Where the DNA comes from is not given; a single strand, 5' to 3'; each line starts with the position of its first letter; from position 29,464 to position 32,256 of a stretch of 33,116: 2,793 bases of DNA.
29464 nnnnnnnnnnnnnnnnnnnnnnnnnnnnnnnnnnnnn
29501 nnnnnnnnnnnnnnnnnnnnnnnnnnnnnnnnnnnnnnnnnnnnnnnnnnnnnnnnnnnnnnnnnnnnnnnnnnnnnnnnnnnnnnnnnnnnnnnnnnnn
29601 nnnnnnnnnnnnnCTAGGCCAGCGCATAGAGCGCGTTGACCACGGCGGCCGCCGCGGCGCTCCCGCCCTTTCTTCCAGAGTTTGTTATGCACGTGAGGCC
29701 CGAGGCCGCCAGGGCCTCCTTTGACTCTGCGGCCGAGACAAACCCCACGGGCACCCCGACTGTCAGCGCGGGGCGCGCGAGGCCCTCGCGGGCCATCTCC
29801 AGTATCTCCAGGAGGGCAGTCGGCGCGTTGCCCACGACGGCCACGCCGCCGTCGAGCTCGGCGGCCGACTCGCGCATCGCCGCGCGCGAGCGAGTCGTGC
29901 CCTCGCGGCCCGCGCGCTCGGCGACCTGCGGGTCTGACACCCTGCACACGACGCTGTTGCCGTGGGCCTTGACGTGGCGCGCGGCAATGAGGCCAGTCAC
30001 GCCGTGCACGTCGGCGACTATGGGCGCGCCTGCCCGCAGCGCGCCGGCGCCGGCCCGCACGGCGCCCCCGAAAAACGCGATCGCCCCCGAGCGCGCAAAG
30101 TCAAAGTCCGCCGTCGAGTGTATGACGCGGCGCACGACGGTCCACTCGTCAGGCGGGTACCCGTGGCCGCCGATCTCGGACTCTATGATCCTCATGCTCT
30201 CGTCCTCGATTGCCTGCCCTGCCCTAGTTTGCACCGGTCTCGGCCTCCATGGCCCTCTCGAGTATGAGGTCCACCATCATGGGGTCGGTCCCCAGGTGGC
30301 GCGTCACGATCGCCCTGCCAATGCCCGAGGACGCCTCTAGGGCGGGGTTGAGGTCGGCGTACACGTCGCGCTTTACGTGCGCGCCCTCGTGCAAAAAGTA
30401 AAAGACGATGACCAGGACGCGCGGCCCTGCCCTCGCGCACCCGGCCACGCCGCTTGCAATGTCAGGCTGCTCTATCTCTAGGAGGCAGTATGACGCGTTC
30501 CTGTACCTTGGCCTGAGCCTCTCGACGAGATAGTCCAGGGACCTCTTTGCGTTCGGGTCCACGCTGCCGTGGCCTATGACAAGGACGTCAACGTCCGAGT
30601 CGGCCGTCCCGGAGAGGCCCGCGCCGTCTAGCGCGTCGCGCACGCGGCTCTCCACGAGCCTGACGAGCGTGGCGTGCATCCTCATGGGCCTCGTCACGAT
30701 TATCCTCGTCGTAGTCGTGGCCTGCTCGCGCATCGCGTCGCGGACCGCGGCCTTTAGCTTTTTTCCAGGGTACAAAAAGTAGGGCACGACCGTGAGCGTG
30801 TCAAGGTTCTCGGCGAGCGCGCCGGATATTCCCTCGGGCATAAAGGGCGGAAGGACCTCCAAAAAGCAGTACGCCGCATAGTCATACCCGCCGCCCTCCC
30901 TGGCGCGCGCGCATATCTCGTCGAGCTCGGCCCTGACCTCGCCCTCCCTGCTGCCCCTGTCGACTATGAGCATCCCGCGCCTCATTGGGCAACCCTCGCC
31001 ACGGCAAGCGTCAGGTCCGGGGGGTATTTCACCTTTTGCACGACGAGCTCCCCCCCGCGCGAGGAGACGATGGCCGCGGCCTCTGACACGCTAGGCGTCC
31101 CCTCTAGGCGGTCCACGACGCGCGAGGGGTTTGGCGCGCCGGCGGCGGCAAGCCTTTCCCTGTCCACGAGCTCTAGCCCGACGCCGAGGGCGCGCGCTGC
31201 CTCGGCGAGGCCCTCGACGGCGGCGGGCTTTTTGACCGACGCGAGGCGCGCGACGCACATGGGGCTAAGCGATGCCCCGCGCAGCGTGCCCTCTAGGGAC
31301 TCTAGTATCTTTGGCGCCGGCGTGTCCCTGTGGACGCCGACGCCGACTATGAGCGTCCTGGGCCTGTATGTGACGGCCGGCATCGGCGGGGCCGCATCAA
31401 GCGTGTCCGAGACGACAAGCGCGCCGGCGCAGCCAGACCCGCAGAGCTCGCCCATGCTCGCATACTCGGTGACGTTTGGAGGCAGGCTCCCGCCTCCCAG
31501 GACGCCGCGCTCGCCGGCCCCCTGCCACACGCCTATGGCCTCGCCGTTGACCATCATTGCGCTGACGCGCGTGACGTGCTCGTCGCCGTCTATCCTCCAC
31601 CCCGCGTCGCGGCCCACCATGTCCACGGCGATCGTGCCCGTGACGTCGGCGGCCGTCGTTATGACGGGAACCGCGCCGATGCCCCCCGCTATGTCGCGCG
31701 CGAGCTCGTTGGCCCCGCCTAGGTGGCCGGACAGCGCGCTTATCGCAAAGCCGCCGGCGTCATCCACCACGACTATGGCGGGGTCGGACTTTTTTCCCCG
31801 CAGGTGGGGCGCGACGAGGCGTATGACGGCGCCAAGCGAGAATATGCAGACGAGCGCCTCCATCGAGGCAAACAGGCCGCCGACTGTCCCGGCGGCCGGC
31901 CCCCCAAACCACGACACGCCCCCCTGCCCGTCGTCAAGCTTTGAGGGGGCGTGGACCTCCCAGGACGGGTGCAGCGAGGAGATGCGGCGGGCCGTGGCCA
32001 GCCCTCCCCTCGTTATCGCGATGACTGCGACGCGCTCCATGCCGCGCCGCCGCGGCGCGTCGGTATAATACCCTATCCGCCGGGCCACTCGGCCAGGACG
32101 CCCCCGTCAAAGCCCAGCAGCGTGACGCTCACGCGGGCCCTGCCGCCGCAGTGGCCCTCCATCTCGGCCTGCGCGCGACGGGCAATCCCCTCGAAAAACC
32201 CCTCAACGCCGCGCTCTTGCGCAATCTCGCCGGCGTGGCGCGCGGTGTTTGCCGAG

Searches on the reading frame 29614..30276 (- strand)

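Call 8: search_protein_families(library=pfam, proteins=[window:29614-30276:-], max_evalue=0.001)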
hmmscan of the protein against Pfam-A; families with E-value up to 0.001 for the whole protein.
window:29614-30276:- (220 aa): 1 family
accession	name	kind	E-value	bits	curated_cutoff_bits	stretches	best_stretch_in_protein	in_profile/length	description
PF02570.20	CbiC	-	7.8e-68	228.4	22.5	1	23-218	2-195/196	Precorrin-8X methylmutase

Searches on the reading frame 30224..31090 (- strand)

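Call 8: search_protein_families(library=pfam, proteins=[window:30224-31090:-], max_evalue=0.001)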
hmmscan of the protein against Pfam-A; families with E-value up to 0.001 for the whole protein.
window:30224-31090:- (288 aa): 1 family
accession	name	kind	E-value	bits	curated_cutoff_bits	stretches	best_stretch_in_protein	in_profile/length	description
PF01903.22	CbiX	-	4.6e-30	104.5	22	2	174-277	1-105/106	CbiX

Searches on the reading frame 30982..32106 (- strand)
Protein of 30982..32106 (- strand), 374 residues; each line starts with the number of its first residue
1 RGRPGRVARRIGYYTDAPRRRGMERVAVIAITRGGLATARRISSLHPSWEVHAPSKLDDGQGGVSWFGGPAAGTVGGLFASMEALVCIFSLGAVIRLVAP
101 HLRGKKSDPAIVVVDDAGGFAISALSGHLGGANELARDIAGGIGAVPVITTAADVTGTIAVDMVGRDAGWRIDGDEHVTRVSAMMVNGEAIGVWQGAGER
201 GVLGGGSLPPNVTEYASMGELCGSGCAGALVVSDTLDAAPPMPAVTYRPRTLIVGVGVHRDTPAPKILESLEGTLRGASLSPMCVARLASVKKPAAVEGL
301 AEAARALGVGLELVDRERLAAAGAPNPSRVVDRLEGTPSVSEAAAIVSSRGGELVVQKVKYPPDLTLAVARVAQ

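Call 8: search_protein_families(library=pfam, proteins=[window:30982-32106:-], max_evalue=0.001)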
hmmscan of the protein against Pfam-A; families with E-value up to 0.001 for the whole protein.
window:30982-32106:- (374 aa): 3 families
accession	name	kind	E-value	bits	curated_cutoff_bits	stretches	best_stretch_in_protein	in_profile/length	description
PF11760.13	CbiG_N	-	1.1e-30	105.9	25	1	75-154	3-82/82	Cobalamin synthesis G N-terminal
PF01890.21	CbiG_C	-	2.8e-23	83.1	27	1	252-370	1-117/117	Cobalamin synthesis G C-terminus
PF11761.13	CbiG_mid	-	6e-15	55.7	22.7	1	159-249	1-88/88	Cobalamin biosynthesis central region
